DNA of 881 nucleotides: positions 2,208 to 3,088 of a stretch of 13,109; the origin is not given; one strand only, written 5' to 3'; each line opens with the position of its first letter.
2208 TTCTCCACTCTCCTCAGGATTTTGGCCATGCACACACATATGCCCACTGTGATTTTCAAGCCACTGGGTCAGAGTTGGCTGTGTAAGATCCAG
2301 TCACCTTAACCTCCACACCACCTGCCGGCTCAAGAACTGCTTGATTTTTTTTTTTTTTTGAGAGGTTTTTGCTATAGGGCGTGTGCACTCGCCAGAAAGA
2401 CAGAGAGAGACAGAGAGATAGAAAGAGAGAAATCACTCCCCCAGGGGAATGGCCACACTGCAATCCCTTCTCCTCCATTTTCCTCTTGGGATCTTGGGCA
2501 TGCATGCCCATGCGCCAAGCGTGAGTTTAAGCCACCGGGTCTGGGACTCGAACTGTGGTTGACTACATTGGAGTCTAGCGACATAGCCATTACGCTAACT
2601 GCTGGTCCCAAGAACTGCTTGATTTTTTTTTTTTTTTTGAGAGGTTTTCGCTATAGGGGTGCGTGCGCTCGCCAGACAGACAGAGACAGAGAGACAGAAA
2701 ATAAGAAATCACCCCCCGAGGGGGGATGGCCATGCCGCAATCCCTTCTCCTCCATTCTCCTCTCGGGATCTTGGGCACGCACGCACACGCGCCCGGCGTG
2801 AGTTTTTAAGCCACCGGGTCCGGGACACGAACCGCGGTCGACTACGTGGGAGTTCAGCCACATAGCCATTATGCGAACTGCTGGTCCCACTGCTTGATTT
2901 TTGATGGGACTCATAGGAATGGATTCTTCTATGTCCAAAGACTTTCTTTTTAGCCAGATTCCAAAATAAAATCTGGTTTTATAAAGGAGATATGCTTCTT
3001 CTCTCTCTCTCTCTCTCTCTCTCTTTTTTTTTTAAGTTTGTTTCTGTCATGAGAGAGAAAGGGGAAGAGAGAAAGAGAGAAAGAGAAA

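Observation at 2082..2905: Three SINEs in direct tandem, each flanked by the same target-site motif: an insertion hot spot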

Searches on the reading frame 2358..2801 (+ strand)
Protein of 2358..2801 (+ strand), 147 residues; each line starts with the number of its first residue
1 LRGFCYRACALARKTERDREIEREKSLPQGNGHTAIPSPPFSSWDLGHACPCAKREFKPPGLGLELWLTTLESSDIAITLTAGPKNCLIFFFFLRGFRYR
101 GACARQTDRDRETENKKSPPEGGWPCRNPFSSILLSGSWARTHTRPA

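Call 17: find_encoding_contigs(protein=window:2358-2801:+, flank=5000, max_places=6)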
Protein window:2358-2801:+ (147 aa): no gene with exactly this product is on record in the collection.

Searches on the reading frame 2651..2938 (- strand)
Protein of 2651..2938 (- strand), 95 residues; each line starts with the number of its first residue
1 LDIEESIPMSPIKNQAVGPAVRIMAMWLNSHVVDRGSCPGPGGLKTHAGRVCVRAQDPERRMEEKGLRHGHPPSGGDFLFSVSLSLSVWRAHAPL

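Call 18: find_encoding_contigs(protein=window:2651-2938:-, flank=5000, max_places=6)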
Protein window:2651-2938:- (95 aa): no gene with exactly this product is on record in the collection.

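Call 21: find_homologous_proteins(query=window:2651-2938:-, max_evalue=0.001)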
Query window:2651-2938:- (95 aa): 18 proteins with E <= 0.001 among 21 candidates.
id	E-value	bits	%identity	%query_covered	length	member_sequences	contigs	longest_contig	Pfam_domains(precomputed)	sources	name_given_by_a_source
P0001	4.5e-24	102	71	82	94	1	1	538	-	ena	-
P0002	2.3e-21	94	68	78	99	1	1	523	-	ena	-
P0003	6.5e-19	86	52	87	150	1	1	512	PF01157.25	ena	-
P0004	5.2e-17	80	64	80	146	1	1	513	-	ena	-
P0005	2.4e-15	74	73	46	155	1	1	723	-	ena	-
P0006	3.9e-15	74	82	47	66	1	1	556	-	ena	-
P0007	4.3e-15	73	60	82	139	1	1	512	-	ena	-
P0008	9.3e-15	72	70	67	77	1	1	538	-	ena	-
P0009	7.0e-13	66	60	60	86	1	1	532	-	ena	-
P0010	6.7e-11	60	75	46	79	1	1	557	-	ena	-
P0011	3.0e-10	58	47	76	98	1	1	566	-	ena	-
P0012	5.7e-10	57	51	69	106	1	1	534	-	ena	-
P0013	7.9e-9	53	53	75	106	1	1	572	-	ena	-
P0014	4.6e-8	51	65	36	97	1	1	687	-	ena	-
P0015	4.3e-7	48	42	80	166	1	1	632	-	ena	-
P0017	3.0e-5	42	48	56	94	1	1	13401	-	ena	-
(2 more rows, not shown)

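Call 22: find_encoding_contigs(protein=P0001, flank=1000, max_places=3)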
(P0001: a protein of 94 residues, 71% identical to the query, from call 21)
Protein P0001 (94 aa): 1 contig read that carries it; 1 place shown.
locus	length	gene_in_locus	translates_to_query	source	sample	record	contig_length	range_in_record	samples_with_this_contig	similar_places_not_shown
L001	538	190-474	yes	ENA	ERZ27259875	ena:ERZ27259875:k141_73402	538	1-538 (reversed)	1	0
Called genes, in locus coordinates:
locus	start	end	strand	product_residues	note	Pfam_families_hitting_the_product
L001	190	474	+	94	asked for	-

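Call 23: find_encoding_contigs(protein=P0002, flank=1000, max_places=3)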
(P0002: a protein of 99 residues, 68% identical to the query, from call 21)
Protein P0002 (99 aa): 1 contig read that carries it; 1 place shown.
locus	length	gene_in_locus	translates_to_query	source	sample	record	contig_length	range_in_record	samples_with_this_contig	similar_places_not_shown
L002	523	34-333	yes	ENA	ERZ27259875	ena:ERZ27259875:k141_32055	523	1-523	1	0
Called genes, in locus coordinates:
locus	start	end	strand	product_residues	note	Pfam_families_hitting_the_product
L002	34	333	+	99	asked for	-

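Call 24: find_encoding_contigs(protein=P0017, flank=7000, max_places=3)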
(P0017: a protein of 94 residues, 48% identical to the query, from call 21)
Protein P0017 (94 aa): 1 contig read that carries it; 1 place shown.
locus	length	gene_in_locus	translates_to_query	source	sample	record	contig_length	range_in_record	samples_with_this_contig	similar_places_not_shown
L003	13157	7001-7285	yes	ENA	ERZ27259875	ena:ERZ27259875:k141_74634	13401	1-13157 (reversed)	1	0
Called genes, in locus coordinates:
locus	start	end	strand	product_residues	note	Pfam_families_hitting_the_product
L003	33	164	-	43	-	-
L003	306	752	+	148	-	-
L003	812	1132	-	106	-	-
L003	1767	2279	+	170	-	-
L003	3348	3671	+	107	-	-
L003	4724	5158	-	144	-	-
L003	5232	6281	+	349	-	PF04427:Brix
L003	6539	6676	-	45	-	-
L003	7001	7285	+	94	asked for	-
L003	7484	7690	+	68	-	-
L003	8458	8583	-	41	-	-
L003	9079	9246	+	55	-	-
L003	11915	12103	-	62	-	-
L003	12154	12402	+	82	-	PF00179:UQ_con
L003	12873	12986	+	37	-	-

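Call 27: list_cluster_members(proteins=[L003:5232-6278:+])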
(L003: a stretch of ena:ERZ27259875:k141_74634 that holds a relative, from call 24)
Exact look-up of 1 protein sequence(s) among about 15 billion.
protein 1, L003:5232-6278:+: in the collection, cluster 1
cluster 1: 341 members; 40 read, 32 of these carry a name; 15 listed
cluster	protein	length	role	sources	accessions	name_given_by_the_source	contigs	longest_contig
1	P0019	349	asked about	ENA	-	-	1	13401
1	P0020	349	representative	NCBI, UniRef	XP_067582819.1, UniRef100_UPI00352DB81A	ribosome production factor 1 [Pseudorca crassidens] | ribosome production factor 1 n=1 Tax=Pseudorca crassidens TaxID=82174 RepID=UPI00352DB81A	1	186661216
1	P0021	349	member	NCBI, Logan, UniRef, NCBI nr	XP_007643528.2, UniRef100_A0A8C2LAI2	ribosome production factor 1 isoform X1 [Cricetulus griseus] | Ribosome production factor 1 n=1 Tax=Cricetulus griseus TaxID=10029 RepID=A0A8C2LAI2_CRIGR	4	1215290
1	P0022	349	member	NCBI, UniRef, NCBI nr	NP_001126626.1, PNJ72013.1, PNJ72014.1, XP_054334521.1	ribosome production factor 1 [Pongo pygmaeus] | Ribosome production factor 1 n=2 Tax=Pongo abelii TaxID=9601 RepID=RPF1_PONAB | ribosome production factor 1 [Pongo abelii]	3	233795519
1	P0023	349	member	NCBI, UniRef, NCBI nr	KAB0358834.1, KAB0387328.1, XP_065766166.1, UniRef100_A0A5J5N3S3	ribosome production factor 1 [Muntiacus reevesi] | Ribosome production factor 1 n=2 Tax=Muntiacus TaxID=9885 RepID=A0A5J5N3S3_MUNRE | hypothetical protein FD754_002990 [Muntiacus muntjak]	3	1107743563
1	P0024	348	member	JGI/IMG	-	ribosome production factor 1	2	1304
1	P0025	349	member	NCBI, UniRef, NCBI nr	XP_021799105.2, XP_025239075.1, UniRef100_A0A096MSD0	ribosome production factor 1 [Papio anubis] | Ribosome production factor 1 n=2 Tax=Cercopithecinae TaxID=9528 RepID=A0A096MSD0_PAPAN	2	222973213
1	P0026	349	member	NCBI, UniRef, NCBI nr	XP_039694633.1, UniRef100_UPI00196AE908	ribosome production factor 1 [Pteropus medius] | ribosome production factor 1 n=1 Tax=Pteropus vampyrus TaxID=132908 RepID=UPI00196AE908 | ribosome production factor 1 [Pteropus giganteus]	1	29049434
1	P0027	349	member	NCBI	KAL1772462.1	ribosome production factor 1 [Sigmodon hispidus]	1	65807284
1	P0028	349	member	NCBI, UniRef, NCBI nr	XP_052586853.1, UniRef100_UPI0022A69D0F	ribosome production factor 1 [Peromyscus californicus insignis] | ribosome production factor 1 n=1 Tax=Peromyscus californicus insignis TaxID=564181 ...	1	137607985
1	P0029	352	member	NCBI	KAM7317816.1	hypothetical protein ACRRTK_022553 [Alexandromys fortis]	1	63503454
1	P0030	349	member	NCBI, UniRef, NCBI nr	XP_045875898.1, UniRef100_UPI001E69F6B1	ribosome production factor 1 [Meles meles] | ribosome production factor 1 n=1 Tax=Meles meles TaxID=9662 RepID=UPI001E69F6B1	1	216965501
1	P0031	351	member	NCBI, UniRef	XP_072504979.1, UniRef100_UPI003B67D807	ribosome production factor 1 [Notamacropus eugenii] | ribosome production factor 1 n=1 Tax=Notamacropus eugenii TaxID=9315 RepID=UPI003B67D807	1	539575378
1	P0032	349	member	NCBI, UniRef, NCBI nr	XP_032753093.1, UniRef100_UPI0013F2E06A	ribosome production factor 1 [Rattus rattus] | ribosome production factor 1 n=1 Tax=Rattus rattus TaxID=10117 RepID=UPI0013F2E06A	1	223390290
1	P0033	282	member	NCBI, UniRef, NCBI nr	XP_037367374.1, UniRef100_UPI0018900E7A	ribosome production factor 1-like [Talpa occidentalis] | ribosome production factor 1-like n=1 Tax=Talpa occidentalis TaxID=50954 ...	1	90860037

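Call 28: find_encoding_contigs(protein=P0004, flank=1000, max_places=2)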
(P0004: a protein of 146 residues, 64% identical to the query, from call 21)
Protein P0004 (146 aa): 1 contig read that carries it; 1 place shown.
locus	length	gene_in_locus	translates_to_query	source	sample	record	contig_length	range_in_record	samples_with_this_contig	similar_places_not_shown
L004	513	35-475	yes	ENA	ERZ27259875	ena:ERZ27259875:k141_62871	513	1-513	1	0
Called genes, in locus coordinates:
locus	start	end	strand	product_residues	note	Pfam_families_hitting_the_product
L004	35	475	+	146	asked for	-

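Call 29: find_encoding_contigs(protein=P0007, flank=1000, max_places=2)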
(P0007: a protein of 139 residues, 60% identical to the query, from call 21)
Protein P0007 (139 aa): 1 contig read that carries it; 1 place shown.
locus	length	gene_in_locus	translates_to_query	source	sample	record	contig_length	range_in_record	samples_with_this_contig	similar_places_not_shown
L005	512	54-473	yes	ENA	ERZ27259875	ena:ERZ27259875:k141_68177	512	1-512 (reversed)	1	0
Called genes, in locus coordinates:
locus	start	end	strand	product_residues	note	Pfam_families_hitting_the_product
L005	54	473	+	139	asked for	-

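Call 30: find_encoding_contigs(protein=P0008, flank=1000, max_places=2)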
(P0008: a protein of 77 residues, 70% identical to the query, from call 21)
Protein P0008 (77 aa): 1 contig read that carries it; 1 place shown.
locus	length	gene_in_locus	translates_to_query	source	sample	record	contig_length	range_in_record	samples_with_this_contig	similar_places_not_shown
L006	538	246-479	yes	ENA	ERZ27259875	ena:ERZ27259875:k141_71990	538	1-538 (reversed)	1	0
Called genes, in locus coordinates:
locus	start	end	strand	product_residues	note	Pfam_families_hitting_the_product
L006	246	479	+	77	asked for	-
